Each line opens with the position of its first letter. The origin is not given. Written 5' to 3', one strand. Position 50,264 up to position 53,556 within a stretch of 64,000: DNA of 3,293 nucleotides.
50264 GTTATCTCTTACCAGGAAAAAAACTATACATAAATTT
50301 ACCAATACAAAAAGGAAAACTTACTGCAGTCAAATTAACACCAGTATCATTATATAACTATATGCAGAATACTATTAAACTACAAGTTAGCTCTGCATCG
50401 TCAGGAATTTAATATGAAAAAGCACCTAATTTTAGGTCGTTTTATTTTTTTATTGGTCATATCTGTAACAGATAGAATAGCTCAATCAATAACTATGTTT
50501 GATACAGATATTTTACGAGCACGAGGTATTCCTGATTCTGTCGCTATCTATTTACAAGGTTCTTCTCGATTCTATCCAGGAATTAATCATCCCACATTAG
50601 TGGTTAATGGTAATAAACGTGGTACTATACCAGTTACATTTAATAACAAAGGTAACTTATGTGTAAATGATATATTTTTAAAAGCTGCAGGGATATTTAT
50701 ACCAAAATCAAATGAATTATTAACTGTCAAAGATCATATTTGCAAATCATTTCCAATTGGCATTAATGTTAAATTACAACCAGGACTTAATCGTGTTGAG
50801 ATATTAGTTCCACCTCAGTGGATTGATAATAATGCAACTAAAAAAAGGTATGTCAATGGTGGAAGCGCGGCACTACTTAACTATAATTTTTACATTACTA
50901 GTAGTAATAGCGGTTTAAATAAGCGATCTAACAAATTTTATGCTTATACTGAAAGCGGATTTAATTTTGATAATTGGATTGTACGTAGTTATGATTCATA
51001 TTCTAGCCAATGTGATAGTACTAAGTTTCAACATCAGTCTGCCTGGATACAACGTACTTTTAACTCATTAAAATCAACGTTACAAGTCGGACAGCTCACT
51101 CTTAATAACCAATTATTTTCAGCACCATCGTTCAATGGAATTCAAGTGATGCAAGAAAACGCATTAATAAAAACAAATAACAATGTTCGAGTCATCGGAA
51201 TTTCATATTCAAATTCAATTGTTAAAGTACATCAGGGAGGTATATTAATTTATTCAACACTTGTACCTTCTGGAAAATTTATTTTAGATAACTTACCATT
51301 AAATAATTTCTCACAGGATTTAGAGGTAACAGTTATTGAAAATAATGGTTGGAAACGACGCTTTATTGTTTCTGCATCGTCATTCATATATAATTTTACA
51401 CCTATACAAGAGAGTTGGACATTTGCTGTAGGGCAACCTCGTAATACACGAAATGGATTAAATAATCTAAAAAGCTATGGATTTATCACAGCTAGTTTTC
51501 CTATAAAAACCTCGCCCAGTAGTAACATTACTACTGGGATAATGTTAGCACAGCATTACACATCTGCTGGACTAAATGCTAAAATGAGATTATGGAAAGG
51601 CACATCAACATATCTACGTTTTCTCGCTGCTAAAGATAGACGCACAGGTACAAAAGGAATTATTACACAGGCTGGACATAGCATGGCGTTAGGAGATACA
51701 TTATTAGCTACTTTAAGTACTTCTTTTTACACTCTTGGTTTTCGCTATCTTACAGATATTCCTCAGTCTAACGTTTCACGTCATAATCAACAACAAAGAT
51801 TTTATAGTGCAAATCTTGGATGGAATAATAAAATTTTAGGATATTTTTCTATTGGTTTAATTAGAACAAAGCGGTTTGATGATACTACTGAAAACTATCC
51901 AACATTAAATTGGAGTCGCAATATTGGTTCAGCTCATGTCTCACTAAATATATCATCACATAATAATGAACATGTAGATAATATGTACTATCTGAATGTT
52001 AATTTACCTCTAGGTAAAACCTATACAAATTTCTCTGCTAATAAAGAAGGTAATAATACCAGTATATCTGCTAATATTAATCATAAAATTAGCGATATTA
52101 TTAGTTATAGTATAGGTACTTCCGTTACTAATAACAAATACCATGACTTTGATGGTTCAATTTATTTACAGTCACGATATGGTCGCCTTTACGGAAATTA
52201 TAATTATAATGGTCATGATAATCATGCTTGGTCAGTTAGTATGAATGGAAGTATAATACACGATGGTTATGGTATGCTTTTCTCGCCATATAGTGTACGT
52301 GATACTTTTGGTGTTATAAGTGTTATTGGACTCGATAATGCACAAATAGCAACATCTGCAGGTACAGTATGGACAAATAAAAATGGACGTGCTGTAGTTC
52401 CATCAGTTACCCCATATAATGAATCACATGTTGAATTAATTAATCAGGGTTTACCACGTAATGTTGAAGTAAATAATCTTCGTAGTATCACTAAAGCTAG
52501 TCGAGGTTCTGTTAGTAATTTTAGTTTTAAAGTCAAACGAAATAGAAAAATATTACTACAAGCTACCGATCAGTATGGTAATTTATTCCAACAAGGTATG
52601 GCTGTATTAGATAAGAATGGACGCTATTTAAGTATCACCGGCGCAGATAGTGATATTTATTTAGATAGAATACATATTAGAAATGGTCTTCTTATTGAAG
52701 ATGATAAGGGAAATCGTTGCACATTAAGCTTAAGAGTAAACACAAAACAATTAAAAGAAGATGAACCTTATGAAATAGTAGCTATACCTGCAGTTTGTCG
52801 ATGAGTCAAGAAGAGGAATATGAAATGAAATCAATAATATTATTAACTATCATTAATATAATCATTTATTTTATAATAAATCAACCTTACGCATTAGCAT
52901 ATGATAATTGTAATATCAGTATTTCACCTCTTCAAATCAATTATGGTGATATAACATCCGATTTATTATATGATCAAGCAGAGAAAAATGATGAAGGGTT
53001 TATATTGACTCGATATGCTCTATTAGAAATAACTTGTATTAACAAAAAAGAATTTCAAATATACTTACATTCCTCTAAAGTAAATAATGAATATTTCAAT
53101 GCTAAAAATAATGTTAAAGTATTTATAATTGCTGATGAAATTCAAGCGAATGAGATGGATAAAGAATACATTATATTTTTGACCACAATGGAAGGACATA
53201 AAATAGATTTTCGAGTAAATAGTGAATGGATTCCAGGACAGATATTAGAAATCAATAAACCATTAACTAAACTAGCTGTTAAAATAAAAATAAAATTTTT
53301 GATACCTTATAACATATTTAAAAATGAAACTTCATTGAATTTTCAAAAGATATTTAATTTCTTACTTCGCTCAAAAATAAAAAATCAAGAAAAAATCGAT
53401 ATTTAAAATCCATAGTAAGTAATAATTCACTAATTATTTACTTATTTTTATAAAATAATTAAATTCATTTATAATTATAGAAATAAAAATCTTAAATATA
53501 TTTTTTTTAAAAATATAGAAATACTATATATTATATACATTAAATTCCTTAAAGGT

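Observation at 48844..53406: Intact four-gene chaperone-usher pilus operon surviving as the only accessory locus in a ~60% non-coding, eroded region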

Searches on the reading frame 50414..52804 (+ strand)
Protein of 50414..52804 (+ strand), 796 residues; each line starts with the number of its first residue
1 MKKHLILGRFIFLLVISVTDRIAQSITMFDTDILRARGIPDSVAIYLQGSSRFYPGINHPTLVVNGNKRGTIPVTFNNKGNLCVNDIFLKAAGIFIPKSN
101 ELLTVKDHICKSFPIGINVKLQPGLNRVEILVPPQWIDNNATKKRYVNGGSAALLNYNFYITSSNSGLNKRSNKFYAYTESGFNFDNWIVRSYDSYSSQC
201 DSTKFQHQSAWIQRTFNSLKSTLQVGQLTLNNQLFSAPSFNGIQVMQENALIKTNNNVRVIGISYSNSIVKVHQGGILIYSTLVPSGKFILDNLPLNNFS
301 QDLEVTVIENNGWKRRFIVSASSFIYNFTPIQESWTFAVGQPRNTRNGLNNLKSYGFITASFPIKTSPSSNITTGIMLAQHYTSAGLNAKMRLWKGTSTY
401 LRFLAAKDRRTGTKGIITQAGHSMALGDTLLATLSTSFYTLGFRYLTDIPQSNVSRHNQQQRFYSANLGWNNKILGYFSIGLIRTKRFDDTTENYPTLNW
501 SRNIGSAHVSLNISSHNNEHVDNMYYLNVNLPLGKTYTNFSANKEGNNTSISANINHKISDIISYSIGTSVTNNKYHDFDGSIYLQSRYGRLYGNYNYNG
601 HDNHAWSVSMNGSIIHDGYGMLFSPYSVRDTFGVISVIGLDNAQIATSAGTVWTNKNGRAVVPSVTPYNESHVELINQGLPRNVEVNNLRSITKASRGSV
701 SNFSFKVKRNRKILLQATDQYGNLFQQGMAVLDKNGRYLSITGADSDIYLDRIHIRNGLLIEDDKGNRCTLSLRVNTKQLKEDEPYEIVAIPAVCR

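Call 3: search_protein_families(library=pfam, proteins=[window:50414-52804:+], max_evalue=1)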
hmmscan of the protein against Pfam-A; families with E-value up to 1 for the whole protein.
window:50414-52804:+ (796 aa): 3 families
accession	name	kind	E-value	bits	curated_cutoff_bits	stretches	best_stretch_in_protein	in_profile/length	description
PF00577.26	Usher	-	4.6e-74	250.6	27.1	1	176-705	1-549/549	Outer membrane usher protein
PF13954.11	PapC_N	-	8.6e-07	29.5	27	1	29-160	2-145/146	PapC N-terminal domain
PF13953.12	PapC_C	-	0.0039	17.4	27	1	714-775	1-64/66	PapC C-terminal domain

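Call 4: search_protein_families(library=ncbifam, proteins=[window:50414-52804:+], max_evalue=1)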
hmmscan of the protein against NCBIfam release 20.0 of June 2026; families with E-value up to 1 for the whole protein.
window:50414-52804:+ (796 aa): 15 families
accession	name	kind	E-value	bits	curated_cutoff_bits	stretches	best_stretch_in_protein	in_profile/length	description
NF011832.0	PRK15304.1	subfamily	2.2e-151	505.5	723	1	16-788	20-795/801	fimbrial biogenesis usher protein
NF011760.0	PRK15213.1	equivalog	6.4e-47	160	752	1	13-742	14-754/796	PefC/AfrB family outer membrane usher protein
NF007337.0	PRK09828.1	equivalog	9.6e-45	152.9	830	2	43-341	51-368/865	outer membrane usher protein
NF011763.0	PRK15217.1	subfamily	4.2e-39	134.4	933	2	25-390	23-391/826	fimbrial biogenesis outer membrane usher protein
NF011754.0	PRK15207.1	equivalog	7.4e-33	113.7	1271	2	515-796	560-842/842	outer membrane usher protein LpfC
NF011784.0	PRK15248.1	equivalog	5.7e-30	103.9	996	2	149-473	158-488/853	fimbrial outer membrane usher protein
NF011745.0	PRK15198.1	subfamily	9.4e-29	99.9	975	2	125-447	139-462/860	outer membrane usher protein FimD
NF011740.0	PRK15193.1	equivalog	3.9e-26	91.1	995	2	119-325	146-365/877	fimbrial biogenesis usher protein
NF011769.0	PRK15223.1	equivalog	4.9e-26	90.7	1105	1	146-755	157-800/836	fimbrial biogenesis outer membrane usher protein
NF011822.1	PRK15294.1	equivalog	1.1e-21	76.6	1397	2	146-324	163-346/845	fimbrial outer membrane usher protein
NF011812.0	PRK15284.1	subfamily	1.8e-19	69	972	2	197-387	231-420/881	outer membrane usher protein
NF011774.0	PRK15235.1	exception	9.1e-19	67.2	1191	2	142-347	143-351/814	SEF14/SEF18 fimbria usher protein SefC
NF011826.0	PRK15298.1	equivalog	1.4e-17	62.9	1422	2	129-359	145-383/848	fimbrial outer membrane usher protein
NF011791.0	PRK15255.1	equivalog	1.8e-17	62.7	1289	2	132-357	137-373/829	fimbrial outer membrane usher protein StdB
NF011804.0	PRK15273.1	equivalog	2.5e-11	42.1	1371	1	178-344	200-376/899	fimbrial biogenesis outer membrane usher protein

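Call 5: find_encoding_contigs(protein=window:50414-52804:+, flank=10000, max_places=6)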
Protein window:50414-52804:+ (796 aa): 1 contig read that carries it; 1 place shown.
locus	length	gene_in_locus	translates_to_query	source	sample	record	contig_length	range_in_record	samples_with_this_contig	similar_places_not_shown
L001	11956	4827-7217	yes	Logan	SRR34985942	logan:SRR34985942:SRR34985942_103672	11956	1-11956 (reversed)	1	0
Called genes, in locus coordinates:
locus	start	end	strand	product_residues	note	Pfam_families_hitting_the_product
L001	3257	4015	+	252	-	-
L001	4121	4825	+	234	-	PF00345:PapD_N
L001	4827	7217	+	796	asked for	PF13954:PapC_N (weak), PF00577:Usher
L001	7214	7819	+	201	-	-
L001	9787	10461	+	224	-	PF03167:UDG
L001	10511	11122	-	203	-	PF01025:GrpE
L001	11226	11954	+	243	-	?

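Call 6: find_homologous_proteins(query=window:50414-52801:+)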
Query window:50414-52801:+ (796 aa): 16 proteins with E <= 0.001 among 8000 candidates.
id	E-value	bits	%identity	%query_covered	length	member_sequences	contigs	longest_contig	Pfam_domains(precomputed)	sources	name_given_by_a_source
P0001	0.0e+0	1673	93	100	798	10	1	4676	PF13954.12,PF00577.27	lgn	-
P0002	0.0e+0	1149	64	100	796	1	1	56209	PF13954.12,PF13953.13,PF00577.27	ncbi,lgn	ncbi:MAG: fimbria/pilus outer membrane usher protein [Arsenophonus sp.]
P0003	0.0e+0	1139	64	100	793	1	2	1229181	PF13954.12,PF00577.27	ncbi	ncbi:MAG: fimbria/pilus outer membrane usher protein [Arsenophonus sp. ET-YP4-MAG3]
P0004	0.0e+0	1139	64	100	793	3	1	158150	PF13954.12,PF00577.27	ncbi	ncbi:MAG: fimbria/pilus outer membrane usher protein [Arsenophonus sp. ET-KM2-MAG3]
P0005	0.0e+0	1084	60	100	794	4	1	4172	PF13954.12,PF13953.13,PF00577.27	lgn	-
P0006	0.0e+0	1065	60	100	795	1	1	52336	PF13954.12,PF00577.27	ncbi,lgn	ncbi:MAG: fimbria/pilus outer membrane usher protein [Arsenophonus sp.]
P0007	5.4e-291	986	55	100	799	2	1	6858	PF13954.12,PF13953.13,PF00577.27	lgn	-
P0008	4.1e-290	983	57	100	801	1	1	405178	PF13954.12,PF13953.13,PF00577.27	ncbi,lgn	ncbi:MAG: fimbria/pilus outer membrane usher protein [Arsenophonus sp.]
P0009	2.9e-92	328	28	99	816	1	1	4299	PF13954.12,PF13953.13,PF00577.27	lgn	-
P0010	6.3e-92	327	30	96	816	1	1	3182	PF13954.12,PF13953.13,PF00577.27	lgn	-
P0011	5.5e-83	298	28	98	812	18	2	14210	PF13954.12,PF13953.13,PF00577.27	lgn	-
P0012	1.9e-82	296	28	100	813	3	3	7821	PF13954.12,PF13953.13,PF00577.27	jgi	jgi:outer membrane usher protein FimD/PapC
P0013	6.4e-79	284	28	96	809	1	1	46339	PF13954.12,PF13953.13,PF00577.27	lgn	-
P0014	1.4e-75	273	27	99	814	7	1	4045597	PF13954.12,PF13953.13,PF00577.27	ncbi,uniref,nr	ncbi:fimbrial biogenesis usher protein [Pragia fontium]|uniref:fimbrial biogenesis usher protein n=1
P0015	1.5e-74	270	31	71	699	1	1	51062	PF13954.12,PF00577.27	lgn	-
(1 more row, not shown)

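Call 9: find_related_loci(query=A1, collection=genome_contigs, flank=10000)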
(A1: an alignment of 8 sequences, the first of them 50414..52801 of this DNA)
Query A1 (796 aa) in genome_contigs; peptide patterns used: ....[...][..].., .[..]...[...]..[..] (x = any residue, [..] = any of these).
77 stretches matched a pattern; 7 encode a relative of the query (tblastn E <= 1e-3); 7 distinct loci.
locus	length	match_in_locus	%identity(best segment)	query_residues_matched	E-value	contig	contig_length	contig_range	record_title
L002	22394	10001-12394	93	1-796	0e+0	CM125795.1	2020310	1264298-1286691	MAG: Arsenophonus sp. isolate ER-QJ5-MAG3 chromosome, complete sequence, whole genome shotgun sequence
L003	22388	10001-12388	64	1-796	0e+0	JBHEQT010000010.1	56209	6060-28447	MAG: Arsenophonus sp. isolate PLAkaem-MAG3 contig10, whole genome shotgun sequence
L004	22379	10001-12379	64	1-796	0e+0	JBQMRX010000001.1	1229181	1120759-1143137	MAG: Arsenophonus sp. ET-YP4-MAG3 contig01, whole genome shotgun sequence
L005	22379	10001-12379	64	1-796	0e+0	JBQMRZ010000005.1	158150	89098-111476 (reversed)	MAG: Arsenophonus sp. ET-KM2-MAG3 contig05, whole genome shotgun sequence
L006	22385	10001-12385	60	1-796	0e+0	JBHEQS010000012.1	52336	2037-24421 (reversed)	MAG: Arsenophonus sp. isolate SUIform-MAG3 contig12, whole genome shotgun sequence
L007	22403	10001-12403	57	1-796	0e+0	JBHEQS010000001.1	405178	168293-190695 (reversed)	MAG: Arsenophonus sp. isolate SUIform-MAG3 contig01, whole genome shotgun sequence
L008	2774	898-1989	57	1-370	1e-136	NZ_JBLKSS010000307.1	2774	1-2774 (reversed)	MAG: Sodalis sp. (in: enterobacteria) isolate Tcar k141_535490, whole genome shotgun sequence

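Call 61: find_encoding_contigs(protein=P0007, flank=8000, max_places=3)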
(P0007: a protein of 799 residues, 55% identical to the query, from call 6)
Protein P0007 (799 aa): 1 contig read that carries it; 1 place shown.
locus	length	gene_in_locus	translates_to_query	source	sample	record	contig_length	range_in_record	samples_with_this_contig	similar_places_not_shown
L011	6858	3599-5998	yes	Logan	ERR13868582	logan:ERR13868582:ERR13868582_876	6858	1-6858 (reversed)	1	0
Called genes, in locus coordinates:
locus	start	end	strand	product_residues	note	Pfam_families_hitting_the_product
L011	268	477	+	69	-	-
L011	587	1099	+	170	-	-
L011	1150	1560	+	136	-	-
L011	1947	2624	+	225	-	-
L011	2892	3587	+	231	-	PF00345:PapD_N, PF02753:PapD_C (faint)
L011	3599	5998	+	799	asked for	PF13954:PapC_N, PF00577:Usher, PF13953:PapC_C (weak)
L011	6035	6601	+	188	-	-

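Call 79: find_encoding_contigs(protein=P0005, flank=8000, max_places=4)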
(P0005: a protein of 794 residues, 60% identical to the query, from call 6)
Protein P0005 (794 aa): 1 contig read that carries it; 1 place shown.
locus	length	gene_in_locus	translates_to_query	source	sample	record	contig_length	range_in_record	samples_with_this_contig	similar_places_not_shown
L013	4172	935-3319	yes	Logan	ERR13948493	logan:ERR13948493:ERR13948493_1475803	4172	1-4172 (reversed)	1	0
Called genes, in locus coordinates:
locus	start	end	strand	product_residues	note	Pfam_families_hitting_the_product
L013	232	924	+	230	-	PF00345:PapD_N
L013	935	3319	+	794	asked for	PF13954:PapC_N, PF00577:Usher, PF13953:PapC_C (weak)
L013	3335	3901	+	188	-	-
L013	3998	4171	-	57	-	?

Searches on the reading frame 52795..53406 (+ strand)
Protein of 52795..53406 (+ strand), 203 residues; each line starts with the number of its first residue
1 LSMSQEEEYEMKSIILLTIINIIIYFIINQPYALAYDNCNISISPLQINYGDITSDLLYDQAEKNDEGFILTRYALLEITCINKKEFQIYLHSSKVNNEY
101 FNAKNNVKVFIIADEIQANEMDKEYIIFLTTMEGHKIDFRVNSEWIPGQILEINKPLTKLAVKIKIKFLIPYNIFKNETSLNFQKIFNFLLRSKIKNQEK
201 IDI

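Call 3: search_protein_families(library=pfam, proteins=[window:52795-53406:+], max_evalue=1)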
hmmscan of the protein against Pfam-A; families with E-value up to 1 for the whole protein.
window:52795-53406:+ (203 aa): 1 family
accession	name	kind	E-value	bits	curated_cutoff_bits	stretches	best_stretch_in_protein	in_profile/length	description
PF23327.1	Chromo_MORC2_6th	-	0.00055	20.1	27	1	132-168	4-38/63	ATPase MORC2, chromo domain-like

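Call 4: search_protein_families(library=ncbifam, proteins=[window:52795-53406:+], max_evalue=1)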
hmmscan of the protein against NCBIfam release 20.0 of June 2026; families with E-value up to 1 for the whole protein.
window:52795-53406:+ (203 aa): 1 family
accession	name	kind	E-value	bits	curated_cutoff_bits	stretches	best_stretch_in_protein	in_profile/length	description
NF011829.0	PRK15301.1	equivalog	0.00023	20.6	226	1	16-117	6-105/189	hypothetical protein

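Call 15: find_homologous_proteins(query=window:52825-53403:+, max_evalue=0.01)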
Query window:52825-53403:+ (193 aa): 4 proteins with E <= 0.01 among 79 candidates.
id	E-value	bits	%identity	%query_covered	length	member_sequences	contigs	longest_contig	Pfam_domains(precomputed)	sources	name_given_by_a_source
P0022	5.6e-118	409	100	100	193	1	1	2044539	-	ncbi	ncbi:MAG: hypothetical protein ACTTN6_02385 [Arsenophonus sp.]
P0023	6.6e-118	409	100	100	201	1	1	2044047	-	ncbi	ncbi:MAG: hypothetical protein ACTTNM_02355 [Arsenophonus sp.]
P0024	6.6e-118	409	100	100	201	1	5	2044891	-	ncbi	ncbi:MAG: hypothetical protein ACTTNT_02370 [Arsenophonus sp.]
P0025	2.4e-105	368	91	91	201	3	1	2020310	-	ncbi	ncbi:MAG: hypothetical protein ACTTME_02350 [Arsenophonus sp.]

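Call 36: search_protein_families(library=ncbifam, alignment_id=A4, max_evalue=1)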
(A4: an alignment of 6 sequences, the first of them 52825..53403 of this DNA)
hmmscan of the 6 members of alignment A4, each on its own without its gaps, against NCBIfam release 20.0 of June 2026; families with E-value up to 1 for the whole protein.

A. member 1, window:52825-53403:+ (193 aa): 1 family
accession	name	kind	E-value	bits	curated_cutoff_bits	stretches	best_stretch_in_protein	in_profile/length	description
NF011829.0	PRK15301.1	equivalog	0.00021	20.8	226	1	6-107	6-105/189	hypothetical protein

B. families by the number of members that match (of 6 scanned): 4 families
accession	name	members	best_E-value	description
NF011829.0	PRK15301.1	6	3.3e-05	hypothetical protein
TIGR04023.1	PPOX_MSMEG_5819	1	0.024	PPOX class F420-dependent oxidoreductase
NF011746.1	PRK15199.1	1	0.034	type 1 fimbria D-mannose specific adhesin FimH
NF006617.0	PRK09184.1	1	0.065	phosphopantetheine-binding protein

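Call 56: predict_structure(alignment_id=A6)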
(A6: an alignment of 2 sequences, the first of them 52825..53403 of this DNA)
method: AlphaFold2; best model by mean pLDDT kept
length: 193 residues; sequences in the alignment: 2
mean_pLDDT: 39.6   pTM: 0.34
mean pLDDT of the five models: 39.6, 39.2, 39.1, 38.9, 38.6
residues with pLDDT >= 90: 0; 70-90: 5; 50-70: 34; < 50: 154
segments of 3 or more residues with pLDDT < 50: 16-27, 38-48, 63-65, 71-193
pLDDT, mean of each block of 10 residues (from residue 1): 67 49 46 50 45 53 51 39 28 29 29 27 27 30 32 43 43 42 29 25
secondary structure, 60 per line:
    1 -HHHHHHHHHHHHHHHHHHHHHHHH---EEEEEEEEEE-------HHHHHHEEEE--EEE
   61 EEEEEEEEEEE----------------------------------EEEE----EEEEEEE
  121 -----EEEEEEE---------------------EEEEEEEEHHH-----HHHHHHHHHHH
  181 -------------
elements in order: H2-25 E29-38 H46-51 E52-55 E58-71 E106-109 E114-120 E126-132 E154-161 H170-180

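Call 64: search_solved_structures(query=A4, max_evalue=10)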
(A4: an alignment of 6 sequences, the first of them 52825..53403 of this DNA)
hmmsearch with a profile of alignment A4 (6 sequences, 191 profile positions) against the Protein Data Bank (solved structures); distinct sequences matched with E-value up to 10: 0.
